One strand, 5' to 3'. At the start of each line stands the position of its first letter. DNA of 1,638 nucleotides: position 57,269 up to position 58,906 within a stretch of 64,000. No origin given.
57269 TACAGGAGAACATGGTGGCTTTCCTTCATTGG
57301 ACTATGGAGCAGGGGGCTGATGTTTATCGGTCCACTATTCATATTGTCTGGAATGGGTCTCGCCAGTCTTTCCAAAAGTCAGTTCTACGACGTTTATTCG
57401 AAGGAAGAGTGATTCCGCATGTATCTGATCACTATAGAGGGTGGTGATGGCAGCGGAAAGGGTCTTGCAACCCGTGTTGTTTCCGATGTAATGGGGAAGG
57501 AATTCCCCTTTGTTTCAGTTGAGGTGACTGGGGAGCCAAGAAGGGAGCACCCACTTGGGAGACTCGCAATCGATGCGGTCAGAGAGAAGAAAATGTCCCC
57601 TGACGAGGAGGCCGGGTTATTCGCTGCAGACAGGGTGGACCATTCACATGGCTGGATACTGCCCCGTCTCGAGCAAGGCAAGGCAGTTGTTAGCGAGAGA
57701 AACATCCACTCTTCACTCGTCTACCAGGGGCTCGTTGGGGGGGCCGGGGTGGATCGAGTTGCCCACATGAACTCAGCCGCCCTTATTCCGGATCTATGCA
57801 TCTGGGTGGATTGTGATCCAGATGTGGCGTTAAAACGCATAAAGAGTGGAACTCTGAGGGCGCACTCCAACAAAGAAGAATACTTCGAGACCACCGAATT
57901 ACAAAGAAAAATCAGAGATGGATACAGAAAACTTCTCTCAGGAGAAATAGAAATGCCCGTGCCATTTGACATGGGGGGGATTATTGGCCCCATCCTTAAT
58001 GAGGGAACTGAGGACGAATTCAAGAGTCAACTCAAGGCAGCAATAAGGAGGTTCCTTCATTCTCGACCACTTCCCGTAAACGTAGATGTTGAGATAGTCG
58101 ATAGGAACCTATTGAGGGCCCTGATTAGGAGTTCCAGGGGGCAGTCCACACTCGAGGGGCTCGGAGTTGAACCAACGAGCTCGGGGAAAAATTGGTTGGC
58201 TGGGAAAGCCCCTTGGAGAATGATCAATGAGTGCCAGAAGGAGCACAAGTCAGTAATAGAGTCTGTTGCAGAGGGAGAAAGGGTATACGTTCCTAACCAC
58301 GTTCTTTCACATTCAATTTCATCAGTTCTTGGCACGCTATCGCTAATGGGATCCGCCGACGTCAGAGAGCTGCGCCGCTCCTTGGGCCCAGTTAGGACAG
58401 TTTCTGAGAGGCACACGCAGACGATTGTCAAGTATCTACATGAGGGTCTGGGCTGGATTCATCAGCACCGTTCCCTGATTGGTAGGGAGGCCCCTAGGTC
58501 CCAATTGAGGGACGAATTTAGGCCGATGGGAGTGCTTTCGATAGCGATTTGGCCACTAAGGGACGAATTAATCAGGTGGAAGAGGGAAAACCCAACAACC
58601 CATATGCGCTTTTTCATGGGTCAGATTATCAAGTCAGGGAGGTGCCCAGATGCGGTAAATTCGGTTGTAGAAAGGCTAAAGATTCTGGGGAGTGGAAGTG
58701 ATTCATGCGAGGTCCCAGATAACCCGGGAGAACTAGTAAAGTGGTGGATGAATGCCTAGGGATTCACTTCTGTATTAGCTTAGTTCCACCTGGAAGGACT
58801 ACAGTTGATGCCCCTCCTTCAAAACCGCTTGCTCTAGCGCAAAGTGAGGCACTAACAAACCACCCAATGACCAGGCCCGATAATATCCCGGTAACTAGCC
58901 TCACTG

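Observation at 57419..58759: Thymidylate-kinase-like domain with an altered P-loop, fused to an uncharacterised domain of about 240 aa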

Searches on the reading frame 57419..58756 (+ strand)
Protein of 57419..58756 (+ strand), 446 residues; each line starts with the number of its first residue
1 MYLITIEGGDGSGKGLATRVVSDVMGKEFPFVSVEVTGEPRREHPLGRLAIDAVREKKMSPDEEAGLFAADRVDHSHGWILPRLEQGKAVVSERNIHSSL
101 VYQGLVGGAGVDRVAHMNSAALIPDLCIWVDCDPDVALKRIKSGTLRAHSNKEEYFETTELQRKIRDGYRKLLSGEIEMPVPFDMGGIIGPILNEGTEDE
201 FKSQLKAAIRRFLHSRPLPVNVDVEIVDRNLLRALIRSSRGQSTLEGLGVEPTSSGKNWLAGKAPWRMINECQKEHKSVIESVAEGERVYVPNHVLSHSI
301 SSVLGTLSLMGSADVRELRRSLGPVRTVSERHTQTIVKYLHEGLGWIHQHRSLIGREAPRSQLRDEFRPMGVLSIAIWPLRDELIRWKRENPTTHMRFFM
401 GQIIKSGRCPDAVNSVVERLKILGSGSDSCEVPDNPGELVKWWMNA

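Call 3: search_protein_families(library=pfam, proteins=[window:57419-58756:+], max_evalue=1)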
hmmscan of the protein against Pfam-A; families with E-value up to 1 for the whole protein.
window:57419-58756:+ (446 aa): 1 family
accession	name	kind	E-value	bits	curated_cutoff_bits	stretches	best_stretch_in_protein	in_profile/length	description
PF02223.23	Thymidylate_kin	-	1.9e-27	96.6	27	1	6-174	1-164/185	Thymidylate kinase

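Call 4: search_protein_families(library=ncbifam, proteins=[window:57419-58756:+], max_evalue=1)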
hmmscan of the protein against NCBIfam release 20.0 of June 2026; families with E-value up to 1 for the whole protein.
window:57419-58756:+ (446 aa): 2 families
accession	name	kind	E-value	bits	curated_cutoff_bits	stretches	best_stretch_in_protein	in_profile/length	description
TIGR00041.1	DTMP_kinase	equivalog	1.1e-29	103.6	83.25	1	3-174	6-175/196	dTMP kinase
NF005923.0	PRK07933.1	equivalog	2.8e-05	23.6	193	1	3-173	2-183/213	dTMP kinase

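Call 5: search_solved_structures(query=window:57419-58756:+, max_evalue=1, show_alignments=2)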
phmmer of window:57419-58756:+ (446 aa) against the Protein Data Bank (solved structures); distinct sequences matched with E-value up to 1: 39.
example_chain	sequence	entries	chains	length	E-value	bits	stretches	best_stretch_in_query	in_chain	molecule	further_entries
2ccj_A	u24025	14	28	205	2.7e-16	62.8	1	3-178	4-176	THYMIDYLATE KINASE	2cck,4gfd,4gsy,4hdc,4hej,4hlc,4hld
4mqb_A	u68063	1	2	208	2.8e-16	62.8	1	3-178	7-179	Thymidylate kinase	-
2ccg_A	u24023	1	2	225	3.7e-16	62.4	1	3-178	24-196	THYMIDYLATE KINASE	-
4dwj_A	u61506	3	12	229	4e-16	62.3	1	3-178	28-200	Thymidylate kinase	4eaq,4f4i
5x8v_B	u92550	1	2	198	1.1e-14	57.5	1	4-174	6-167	Thymidylate kinase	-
5x99_A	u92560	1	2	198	1.8e-14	56.8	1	4-174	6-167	Thymidylate kinase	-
5x7j_A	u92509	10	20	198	3e-14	56.1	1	4-174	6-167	Thymidylate kinase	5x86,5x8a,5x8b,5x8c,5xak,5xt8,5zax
5x8k_A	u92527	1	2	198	5.4e-14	55.2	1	4-156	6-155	Thymidylate kinase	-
5x98_B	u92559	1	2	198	6.9e-14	54.9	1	4-144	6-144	Thymidylate kinase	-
5xal_A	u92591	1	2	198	1.1e-13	54.3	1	4-174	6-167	Thymidylate kinase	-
5x8d_B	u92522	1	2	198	1.5e-13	53.8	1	4-174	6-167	Thymidylate kinase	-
5x8j_A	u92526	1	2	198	1.7e-13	53.6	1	4-174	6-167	Thymidylate kinase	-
5xbh_A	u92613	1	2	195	1.1e-10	44.3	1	3-187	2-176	Thymidylate kinase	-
2pbr_A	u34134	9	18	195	1.3e-10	44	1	3-187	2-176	Thymidylate kinase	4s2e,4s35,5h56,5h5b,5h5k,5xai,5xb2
3hjn_A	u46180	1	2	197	4.7e-10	42.2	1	3-174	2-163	Thymidylate kinase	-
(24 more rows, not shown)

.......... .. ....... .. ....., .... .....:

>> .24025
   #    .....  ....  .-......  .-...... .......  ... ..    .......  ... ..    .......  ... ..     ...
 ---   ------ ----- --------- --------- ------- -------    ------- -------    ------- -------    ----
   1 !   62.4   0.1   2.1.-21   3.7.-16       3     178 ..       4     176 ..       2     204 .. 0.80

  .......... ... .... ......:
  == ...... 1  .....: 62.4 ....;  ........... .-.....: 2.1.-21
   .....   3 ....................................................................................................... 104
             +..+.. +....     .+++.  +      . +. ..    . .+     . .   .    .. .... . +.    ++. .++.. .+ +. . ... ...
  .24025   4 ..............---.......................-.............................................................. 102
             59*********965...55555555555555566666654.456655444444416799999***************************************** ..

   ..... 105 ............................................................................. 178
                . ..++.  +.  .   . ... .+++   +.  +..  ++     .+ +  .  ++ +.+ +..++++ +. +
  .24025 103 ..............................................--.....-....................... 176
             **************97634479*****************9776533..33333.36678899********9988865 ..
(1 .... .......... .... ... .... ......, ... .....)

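Call 6: find_homologous_proteins(query=window:57419-58756:+, max_evalue=0.001)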
Query window:57419-58756:+ (446 aa): 554 proteins with E <= 0.001 among 8000 candidates; the best 120 are listed.
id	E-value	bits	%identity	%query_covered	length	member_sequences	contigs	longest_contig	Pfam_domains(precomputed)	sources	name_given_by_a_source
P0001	0.0e+0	1014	100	100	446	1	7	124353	PF02223.24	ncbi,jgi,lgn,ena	-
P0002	1.9e-272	922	90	100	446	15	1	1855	PF02223.24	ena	-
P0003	5.1e-267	904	88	100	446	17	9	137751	PF02223.24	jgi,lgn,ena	-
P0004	1.7e-252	856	83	99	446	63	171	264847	PF02223.24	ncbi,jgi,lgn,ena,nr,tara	ncbi:dTMP kinase [Euryarchaeota archaeon]|nr:dTMP kinase [Euryarchaeota archaeon]|tara:strand:+ star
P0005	2.3e-252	856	83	100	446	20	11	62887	PF02223.24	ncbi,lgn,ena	-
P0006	2.5e-216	737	71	100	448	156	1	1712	PF02223.24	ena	-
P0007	8.0e-216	735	72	99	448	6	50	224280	PF02223.24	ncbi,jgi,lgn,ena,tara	tara:strand:+ start:1832 stop:3178 length:1347 start_codon:yes stop_codon:yes gene_type:complete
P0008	3.1e-213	727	70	99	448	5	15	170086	PF02223.24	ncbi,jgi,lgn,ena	-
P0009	1.6e-212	724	70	99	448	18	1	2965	PF02223.24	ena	-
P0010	2.0e-212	724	71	99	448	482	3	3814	PF02223.24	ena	-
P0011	3.0e-212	724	72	99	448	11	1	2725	PF02223.24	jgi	jgi:dTMP kinase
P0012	3.6e-212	723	70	99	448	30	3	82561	PF02223.24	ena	-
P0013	5.0e-210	716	71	99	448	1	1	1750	PF02223.24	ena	-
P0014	3.3e-209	714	71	99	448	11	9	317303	PF02223.24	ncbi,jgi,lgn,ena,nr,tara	ncbi:MAG TPA: dTMP kinase [Candidatus Thalassarchaeaceae archaeon]|jgi:dTMP kinase|nr:dTMP kinase [E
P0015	5.5e-209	713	71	99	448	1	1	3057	PF02223.24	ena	-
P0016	1.1e-206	705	67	100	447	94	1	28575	PF02223.24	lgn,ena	-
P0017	1.6e-206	705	67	100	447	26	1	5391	PF02223.24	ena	-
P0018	2.1e-206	704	67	99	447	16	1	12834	PF02223.24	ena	-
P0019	5.7e-205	700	67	100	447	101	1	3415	PF02223.24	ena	-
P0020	9.1e-205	699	67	100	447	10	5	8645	PF02223.24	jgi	-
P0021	1.2e-204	699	66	99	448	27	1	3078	PF02223.24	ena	-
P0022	1.3e-204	698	66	99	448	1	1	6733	PF02223.24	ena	-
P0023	1.3e-203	695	66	99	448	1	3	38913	PF02223.24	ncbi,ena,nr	ncbi:MAG: dTMP kinase [Candidatus Poseidoniales archaeon]|nr:MAG: dTMP kinase [Candidatus Poseidonia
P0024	6.2e-203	693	66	99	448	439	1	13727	PF02223.24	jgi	-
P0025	1.5e-202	692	67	99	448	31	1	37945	PF02223.24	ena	-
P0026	8.0e-202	689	65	99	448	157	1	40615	PF02223.24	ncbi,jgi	ncbi:uncharacterized protein METZ01_LOCUS13147, partial [marine metagenome]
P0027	1.0e-200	686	65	99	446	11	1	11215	PF02223.24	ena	-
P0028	2.7e-200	684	65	100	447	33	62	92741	PF02223.24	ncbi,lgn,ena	-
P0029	7.4e-199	679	65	100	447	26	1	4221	PF02223.24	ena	-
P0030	9.9e-199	679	65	99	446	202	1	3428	PF02223.24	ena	-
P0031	2.0e-195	668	63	99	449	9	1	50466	PF02223.24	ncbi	-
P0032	2.6e-195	668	63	99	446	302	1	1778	PF02223.24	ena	-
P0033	7.0e-195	666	63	99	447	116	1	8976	PF02223.24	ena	-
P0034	7.1e-195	666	63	99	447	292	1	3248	PF02223.24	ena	-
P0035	1.0e-193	663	62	99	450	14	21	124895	PF02223.24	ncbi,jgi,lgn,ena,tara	jgi:dTMP kinase|tara:strand:- start:756 stop:2108 length:1353 start_codon:yes stop_codon:yes gene_ty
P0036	2.3e-193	661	61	99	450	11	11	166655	PF02223.24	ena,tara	tara:strand:+ start:4599 stop:5951 length:1353 start_codon:yes stop_codon:yes gene_type:complete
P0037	3.7e-193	661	62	99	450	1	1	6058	PF02223.24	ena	-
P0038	7.7e-193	660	61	99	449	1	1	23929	PF02223.24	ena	-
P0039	2.2e-192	658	62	99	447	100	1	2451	PF02223.24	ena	-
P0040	2.9e-192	658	62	99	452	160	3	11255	PF02223.24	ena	-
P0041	5.5e-192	657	62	99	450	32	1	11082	PF02223.24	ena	-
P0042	1.0e-191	656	60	99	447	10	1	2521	PF02223.24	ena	-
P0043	1.5e-191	655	61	99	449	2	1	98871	PF02223.24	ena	-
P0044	2.3e-191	655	63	99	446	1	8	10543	PF02223.24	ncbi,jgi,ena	-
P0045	2.5e-191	655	62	99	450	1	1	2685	PF02223.24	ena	-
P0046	2.9e-191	654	62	99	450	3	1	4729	PF02223.24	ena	-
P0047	4.2e-191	654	61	99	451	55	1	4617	PF02223.24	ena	-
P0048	1.1e-190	653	60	99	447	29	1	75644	PF02223.24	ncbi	-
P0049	2.4e-190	651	63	99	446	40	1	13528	PF02223.24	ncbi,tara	tara:strand:+ start:10585 stop:11925 length:1341 start_codon:yes stop_codon:yes gene_type:complete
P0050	6.1e-190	650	63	100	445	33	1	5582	PF02223.24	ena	-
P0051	7.6e-190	650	63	100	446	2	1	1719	PF02223.24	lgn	-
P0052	7.7e-190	650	61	99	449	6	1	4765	PF02223.24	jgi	-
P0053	2.5e-189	648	62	100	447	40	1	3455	PF02223.24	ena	-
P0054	4.0e-189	647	62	99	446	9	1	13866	PF02223.24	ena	-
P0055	5.1e-189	647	62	99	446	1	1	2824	PF02223.24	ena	-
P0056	7.1e-189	647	62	99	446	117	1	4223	PF02223.24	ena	-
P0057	1.3e-188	646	62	99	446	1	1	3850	PF02223.24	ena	-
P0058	1.9e-188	645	62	99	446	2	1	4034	PF02223.24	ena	-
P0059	6.3e-188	643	63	99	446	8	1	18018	PF02223.24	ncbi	-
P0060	8.4e-188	643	62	99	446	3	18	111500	PF02223.24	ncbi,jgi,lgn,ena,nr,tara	ncbi:MAG TPA: dTMP kinase [Candidatus Thalassarchaeaceae archaeon]|jgi:dTMP kinase|nr:dTMP kinase [C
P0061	9.8e-188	643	62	99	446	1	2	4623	PF02223.24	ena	-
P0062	1.4e-187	642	62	99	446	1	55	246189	PF02223.24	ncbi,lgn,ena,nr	ncbi:MAG: dTMP kinase [Candidatus Thalassarchaeum sp.]|nr:dTMP kinase [Candidatus Thalassarchaeum sp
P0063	1.4e-187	642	62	99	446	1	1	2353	PF02223.24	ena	-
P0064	1.5e-187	642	62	99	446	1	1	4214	PF02223.24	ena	-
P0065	1.9e-187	642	62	99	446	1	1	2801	PF02223.24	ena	-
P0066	2.3e-187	642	62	99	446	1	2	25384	PF02223.24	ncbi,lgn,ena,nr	ncbi:MAG: dTMP kinase [Candidatus Thermoplasmatota archaeon]|nr:dTMP kinase [Candidatus Thermoplasma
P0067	2.9e-187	641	62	99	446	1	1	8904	PF02223.24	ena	-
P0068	3.4e-187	641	62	99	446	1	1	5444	PF02223.24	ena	-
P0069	3.4e-187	641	62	99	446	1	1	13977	PF02223.24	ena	-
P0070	3.6e-187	641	62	99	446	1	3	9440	PF02223.24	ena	-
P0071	3.6e-187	641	61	100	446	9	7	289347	PF02223.24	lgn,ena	-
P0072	4.6e-187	641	63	99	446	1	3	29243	PF02223.24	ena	-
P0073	5.4e-187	640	62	99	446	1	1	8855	PF02223.24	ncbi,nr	ncbi:MAG: dTMP kinase [Candidatus Thermoplasmatota archaeon]|nr:dTMP kinase [Candidatus Thermoplasma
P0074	6.7e-187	640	62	99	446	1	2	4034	PF02223.24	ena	-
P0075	6.7e-187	640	62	99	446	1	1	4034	PF02223.24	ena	-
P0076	7.6e-187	640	62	99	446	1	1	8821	PF02223.24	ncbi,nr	ncbi:MAG: dTMP kinase [Candidatus Thermoplasmatota archaeon]|nr:dTMP kinase [Candidatus Thermoplasma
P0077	7.9e-187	640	61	99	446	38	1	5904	PF02223.24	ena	-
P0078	8.6e-187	640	62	99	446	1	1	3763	PF02223.24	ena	-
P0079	9.1e-187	640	62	99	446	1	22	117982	PF02223.24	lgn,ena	-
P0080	9.4e-187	640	62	99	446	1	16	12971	PF02223.24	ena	-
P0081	1.0e-186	639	62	99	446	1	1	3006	PF02223.24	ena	-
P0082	1.1e-186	639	62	99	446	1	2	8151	PF02223.24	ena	-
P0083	1.2e-186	639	62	99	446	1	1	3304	PF02223.24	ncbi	-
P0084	1.8e-186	639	62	99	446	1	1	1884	PF02223.24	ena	-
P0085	1.9e-186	639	62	99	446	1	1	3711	PF02223.24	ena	-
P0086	3.8e-186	638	62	99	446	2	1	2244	PF02223.24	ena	-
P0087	4.4e-186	637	62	99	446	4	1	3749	PF02223.24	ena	-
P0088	4.6e-186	637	62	99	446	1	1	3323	PF02223.24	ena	-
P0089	7.1e-186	637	62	99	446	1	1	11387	PF02223.24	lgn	-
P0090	7.4e-186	637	62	99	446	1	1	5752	PF02223.24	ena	-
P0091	2.1e-185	635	62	99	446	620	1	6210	PF02223.24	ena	-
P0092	3.6e-185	634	61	100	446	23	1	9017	PF02223.24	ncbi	-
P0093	5.5e-185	634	62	99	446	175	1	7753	PF02223.24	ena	-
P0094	1.1e-184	633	61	99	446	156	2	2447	PF02223.24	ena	-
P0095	1.7e-184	632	61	100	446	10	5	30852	PF02223.24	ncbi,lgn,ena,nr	ncbi:MAG: dTMP kinase [Candidatus Thermoplasmatota archaeon]|nr:dTMP kinase [Candidatus Thermoplasma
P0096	6.2e-184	630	60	100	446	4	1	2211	PF02223.24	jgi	-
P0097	1.1e-183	629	60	100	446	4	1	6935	PF02223.24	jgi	jgi:dTMP kinase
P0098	4.5e-183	627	61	99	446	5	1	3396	PF02223.24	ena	-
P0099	4.5e-183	627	61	99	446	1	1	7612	PF02223.24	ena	-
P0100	2.5e-182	625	60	100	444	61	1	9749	PF02223.24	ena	-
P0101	1.5e-181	622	59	100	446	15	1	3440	PF02223.24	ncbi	-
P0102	3.2e-181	621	60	100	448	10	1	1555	PF02223.24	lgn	-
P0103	9.2e-181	620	59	99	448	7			PF02223.24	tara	tara:strand:- start:610 stop:1956 length:1347 start_codon:yes stop_codon:yes gene_type:complete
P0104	1.0e-180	620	61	100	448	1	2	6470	PF02223.24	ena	-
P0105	2.3e-180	618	61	99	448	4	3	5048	PF02223.24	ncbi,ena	-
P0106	6.1e-180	617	59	100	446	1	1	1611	PF02223.24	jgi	-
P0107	6.5e-180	617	60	100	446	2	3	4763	PF02223.24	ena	-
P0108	1.2e-179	616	59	100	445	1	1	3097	PF02223.24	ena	-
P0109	2.2e-179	615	61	100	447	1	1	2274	PF02223.24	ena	-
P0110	1.4e-178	613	59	100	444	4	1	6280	PF02223.24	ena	-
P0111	1.9e-178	612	59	99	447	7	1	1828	PF02223.24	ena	-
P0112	2.3e-178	612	61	100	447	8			PF02223.24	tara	tara:strand:+ start:2236 stop:3579 length:1344 start_codon:yes stop_codon:yes gene_type:complete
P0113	6.7e-178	610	59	100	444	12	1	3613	PF02223.24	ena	-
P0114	8.4e-178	610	58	100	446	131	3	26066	PF02223.24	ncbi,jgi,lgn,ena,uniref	ncbi:uncharacterized protein METZ01_LOCUS49562 [marine metagenome]|uniref:dTMP kinase n=1 Tax=marine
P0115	9.0e-178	610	60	100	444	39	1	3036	PF02223.24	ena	-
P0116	1.6e-177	609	60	100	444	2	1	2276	PF02223.24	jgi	-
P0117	1.8e-177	609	59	100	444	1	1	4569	PF02223.24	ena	-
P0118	2.2e-177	609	59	100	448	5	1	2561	PF02223.24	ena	-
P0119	2.8e-177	608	59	100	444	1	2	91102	PF02223.24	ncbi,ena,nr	ncbi:MAG: dTMP kinase [Candidatus Thalassarchaeaceae archaeon]|nr:dTMP kinase [Candidatus Thalassarc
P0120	2.8e-177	608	59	100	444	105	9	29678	PF02223.24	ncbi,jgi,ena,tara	tara:strand:+ start:3356 stop:4690 length:1335 start_codon:yes stop_codon:yes gene_type:complete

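Call 16: predict_structure(alignment_id=A1)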
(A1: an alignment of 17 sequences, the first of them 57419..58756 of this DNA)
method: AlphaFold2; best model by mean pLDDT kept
length: 446 residues; sequences in the alignment: 17
mean_pLDDT: 50.4   pTM: 0.38
mean pLDDT of the five models: 50.4, 46.9, 46.3, 45.2, 38.7
residues with pLDDT >= 90: 0; 70-90: 77; 50-70: 131; < 50: 238
segments of 3 or more residues with pLDDT < 50: 9-11, 39-42, 61-67, 96-187, 216-222, 227-229, 231-263, 286-366
pLDDT, mean of each block of 10 residues (from residue 1): 53 67 69 64 54 59 48 54 60 52 29 27 34 33 28 30 42 40 43 64 71 51 48 42 33 41 51 56 52 44 39 32 30 38 34 30 44 67 75 71 78 81 68 84 65
secondary structure, 60 per line:
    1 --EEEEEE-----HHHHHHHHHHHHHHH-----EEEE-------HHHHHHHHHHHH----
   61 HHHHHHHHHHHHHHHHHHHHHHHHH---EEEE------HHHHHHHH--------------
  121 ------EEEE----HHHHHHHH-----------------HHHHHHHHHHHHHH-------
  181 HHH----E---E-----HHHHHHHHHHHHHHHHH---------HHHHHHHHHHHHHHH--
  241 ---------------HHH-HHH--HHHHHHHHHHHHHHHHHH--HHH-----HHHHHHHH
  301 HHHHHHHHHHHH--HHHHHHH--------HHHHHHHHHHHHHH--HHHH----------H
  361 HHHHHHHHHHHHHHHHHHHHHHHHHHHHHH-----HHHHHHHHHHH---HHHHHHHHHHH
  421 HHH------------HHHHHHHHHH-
elements in order: E3-8 H14-28 E34-37 H45-56 H61-85 E89-92 H99-106 E127-130 H135-142 H160-173 H198-214 H224-238 H265-282 H293-312 H315-321 H330-343 H346-349 H360-390 H396-406 H410-423 H436-445
